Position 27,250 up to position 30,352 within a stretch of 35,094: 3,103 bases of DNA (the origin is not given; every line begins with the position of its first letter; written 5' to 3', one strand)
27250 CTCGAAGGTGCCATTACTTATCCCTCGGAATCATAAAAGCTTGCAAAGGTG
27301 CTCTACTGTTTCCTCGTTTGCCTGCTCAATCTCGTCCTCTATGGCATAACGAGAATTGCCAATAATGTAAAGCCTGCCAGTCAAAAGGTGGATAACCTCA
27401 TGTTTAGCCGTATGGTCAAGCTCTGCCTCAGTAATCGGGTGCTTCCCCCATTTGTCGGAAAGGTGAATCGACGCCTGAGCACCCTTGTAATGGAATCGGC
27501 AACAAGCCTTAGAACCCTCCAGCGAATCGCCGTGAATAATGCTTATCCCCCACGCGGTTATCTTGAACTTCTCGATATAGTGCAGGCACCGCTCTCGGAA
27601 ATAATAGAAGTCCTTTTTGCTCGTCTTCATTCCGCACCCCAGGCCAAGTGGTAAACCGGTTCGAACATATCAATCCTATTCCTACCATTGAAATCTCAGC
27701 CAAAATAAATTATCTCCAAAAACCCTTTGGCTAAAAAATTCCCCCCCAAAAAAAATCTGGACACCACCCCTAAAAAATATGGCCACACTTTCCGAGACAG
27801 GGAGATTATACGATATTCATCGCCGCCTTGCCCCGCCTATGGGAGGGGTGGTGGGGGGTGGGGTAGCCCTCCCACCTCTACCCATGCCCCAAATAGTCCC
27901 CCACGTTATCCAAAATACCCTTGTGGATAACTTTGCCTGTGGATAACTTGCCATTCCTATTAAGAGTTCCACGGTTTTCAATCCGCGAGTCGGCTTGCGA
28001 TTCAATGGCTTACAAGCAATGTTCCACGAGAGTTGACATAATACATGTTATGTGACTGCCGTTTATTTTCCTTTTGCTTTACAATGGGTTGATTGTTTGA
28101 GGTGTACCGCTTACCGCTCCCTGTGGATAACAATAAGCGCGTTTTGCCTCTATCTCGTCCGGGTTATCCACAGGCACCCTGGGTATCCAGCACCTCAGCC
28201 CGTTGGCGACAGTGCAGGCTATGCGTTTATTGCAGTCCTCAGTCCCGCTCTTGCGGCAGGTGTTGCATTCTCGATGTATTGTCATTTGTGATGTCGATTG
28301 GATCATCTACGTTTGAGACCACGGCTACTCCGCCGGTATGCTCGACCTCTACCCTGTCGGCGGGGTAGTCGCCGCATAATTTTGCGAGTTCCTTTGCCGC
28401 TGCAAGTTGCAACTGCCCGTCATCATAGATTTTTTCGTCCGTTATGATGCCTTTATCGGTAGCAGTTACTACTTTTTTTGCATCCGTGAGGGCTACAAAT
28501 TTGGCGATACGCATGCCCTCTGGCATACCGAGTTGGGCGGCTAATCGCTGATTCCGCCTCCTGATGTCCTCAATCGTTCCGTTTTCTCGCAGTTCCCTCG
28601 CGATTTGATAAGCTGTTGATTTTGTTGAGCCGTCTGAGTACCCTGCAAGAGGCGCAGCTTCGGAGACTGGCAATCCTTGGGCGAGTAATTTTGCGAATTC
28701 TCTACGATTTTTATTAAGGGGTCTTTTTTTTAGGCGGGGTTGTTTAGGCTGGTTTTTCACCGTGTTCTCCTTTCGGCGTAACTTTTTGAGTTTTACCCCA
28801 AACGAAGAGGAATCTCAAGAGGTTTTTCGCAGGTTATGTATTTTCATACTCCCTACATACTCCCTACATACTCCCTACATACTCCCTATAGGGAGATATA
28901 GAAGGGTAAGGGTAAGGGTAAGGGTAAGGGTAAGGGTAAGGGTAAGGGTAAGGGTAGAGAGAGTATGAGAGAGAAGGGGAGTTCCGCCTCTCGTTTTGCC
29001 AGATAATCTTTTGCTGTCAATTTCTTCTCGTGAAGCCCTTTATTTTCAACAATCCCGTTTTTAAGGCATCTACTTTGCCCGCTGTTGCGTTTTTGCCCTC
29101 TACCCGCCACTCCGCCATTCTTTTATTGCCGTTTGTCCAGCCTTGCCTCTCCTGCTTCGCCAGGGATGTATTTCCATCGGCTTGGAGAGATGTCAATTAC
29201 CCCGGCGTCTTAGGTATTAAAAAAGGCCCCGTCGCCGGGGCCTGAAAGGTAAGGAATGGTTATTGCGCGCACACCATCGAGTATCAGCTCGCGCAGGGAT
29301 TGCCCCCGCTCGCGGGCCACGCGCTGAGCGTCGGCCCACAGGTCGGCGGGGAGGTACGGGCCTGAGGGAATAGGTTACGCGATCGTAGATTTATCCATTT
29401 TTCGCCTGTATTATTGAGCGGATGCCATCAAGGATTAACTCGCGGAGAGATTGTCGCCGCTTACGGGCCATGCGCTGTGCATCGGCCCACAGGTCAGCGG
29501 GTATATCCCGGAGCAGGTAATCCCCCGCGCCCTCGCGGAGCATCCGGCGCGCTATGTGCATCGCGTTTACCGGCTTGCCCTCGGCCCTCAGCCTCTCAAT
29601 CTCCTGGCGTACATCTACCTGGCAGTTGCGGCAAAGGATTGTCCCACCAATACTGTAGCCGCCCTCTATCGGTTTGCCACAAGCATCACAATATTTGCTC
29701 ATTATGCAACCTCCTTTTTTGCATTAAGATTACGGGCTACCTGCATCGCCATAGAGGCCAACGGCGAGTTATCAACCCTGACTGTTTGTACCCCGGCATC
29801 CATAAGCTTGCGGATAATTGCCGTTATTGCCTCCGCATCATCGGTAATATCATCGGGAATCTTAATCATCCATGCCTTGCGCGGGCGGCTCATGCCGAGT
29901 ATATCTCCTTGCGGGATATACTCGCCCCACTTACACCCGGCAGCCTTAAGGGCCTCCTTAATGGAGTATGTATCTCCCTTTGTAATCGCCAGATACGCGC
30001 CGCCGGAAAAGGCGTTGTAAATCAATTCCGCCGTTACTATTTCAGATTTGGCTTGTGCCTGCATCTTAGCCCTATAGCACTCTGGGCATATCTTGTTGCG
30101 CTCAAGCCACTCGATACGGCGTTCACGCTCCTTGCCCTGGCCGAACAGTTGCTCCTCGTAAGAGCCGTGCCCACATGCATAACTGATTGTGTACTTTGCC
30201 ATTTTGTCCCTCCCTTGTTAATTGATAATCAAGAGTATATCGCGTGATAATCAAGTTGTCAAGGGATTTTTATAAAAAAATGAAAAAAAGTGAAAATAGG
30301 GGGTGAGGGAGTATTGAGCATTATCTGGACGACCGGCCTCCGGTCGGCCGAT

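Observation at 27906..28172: Four perfect DnaA boxes in the non-coding gap that splits terS from terL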

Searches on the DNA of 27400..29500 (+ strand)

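Call 10: search_dna_similar(query=window:27400-28500:+, collection=phages, mode=distant)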
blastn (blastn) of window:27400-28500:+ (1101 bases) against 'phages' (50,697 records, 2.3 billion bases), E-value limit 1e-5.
No match.

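Call 89: search_rna_families(source=window, start=27400, end=29500, threshold=evalue, max_evalue=1)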
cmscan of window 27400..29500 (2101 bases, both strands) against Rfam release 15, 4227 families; matches with E-value up to 1: 1.
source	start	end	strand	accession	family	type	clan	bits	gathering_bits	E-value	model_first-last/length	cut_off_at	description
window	29210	29279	-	RF00519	suhB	Gene; sRNA;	CL00108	18.6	41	0.9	1-77/77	no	Makes More Granules Regulator RNA (mmgR)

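Call 102: search_dna_similar(query=window:27890-28245:+, collection=plasmids, mode=distant, max_evalue=0.01, max_rows=10)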
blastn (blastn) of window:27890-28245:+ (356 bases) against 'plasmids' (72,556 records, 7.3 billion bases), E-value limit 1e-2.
No match.

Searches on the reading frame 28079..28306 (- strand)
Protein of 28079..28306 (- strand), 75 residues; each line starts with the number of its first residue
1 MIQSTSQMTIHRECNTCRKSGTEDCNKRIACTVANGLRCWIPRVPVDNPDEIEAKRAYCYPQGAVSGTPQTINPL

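Call 8: search_protein_families(library=phrogs, proteins=[window:28079-28306:-], max_evalue=0.01)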
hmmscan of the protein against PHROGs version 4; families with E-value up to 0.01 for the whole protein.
window:28079-28306:- (75 aa): 0 families

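Call 9: search_protein_families(library=pfam, proteins=[window:28079-28306:-], max_evalue=0.01)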
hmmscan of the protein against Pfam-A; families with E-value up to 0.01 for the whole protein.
window:28079-28306:- (75 aa): 0 families

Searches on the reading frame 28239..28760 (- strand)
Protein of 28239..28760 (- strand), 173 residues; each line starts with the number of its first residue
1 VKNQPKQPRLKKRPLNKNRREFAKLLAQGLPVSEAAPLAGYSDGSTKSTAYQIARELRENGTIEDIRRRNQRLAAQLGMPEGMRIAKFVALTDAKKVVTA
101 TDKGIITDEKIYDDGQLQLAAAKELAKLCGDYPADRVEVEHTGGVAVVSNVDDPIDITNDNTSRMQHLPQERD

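Call 8: search_protein_families(library=phrogs, proteins=[window:28239-28760:-], max_evalue=0.01)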
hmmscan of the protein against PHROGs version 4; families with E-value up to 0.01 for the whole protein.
window:28239-28760:- (173 aa): 3 families
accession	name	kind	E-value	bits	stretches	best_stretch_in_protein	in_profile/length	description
phrog_51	-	head and packaging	4.8e-08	34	1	5-157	79-238/261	terminase small subunit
phrog_645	-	DNA, RNA and nucleotide metabolism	0.0013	19.9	1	6-149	14-138/196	Rnase E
phrog_17390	-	unknown function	0.0068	17.2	0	15-57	3-45/69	-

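Call 9: search_protein_families(library=pfam, proteins=[window:28239-28760:-], max_evalue=0.01)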
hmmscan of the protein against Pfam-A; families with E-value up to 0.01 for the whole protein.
window:28239-28760:- (173 aa): 0 families

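Call 39: find_homologous_proteins(query=window:28239-28760:-, max_evalue=0.00001)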
Query window:28239-28760:- (173 aa): 2 proteins with E <= 0.00001 among 119 candidates.
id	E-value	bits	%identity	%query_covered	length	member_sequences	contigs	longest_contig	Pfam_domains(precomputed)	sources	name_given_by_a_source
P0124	1.6e-56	209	68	82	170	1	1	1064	-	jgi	jgi:phage terminase small subunit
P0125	1.0e-53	200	100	55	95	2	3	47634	-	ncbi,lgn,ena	-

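Call 40: find_encoding_contigs(protein=P0124, flank=5000, max_places=5)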
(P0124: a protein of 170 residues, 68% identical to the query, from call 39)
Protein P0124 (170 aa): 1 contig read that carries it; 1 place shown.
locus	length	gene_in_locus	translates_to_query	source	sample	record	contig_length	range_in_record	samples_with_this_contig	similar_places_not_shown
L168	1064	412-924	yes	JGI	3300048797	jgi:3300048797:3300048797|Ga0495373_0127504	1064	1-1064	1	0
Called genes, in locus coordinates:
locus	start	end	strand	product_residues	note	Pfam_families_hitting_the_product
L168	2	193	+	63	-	?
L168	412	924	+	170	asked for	-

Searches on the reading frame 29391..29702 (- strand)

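Call 8: search_protein_families(library=phrogs, proteins=[window:29391-29702:-], max_evalue=0.01)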
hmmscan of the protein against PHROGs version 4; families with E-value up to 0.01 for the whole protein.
window:29391-29702:- (103 aa): 0 families

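Call 9: search_protein_families(library=pfam, proteins=[window:29391-29702:-], max_evalue=0.01)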
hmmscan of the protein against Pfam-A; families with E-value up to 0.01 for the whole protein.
window:29391-29702:- (103 aa): 1 family
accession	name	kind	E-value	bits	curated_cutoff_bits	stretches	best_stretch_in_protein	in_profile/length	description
PF12773.13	DZR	-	0.0057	17.2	27.3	1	2-33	12-36/45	Double zinc ribbon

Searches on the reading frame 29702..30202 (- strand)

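Call 8: search_protein_families(library=phrogs, proteins=[window:29702-30202:-], max_evalue=0.01)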
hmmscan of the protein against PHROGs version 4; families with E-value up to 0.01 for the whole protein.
window:29702-30202:- (166 aa): 2 families
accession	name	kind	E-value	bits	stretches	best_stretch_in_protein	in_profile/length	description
phrog_16123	-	unknown function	6.2e-13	49.7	1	1-57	2-59/368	-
phrog_30451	-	unknown function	0.002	18.6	1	25-94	63-131/287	-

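Call 9: search_protein_families(library=pfam, proteins=[window:29702-30202:-], max_evalue=0.01)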
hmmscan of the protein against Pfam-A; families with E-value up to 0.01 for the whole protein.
window:29702-30202:- (166 aa): 0 families
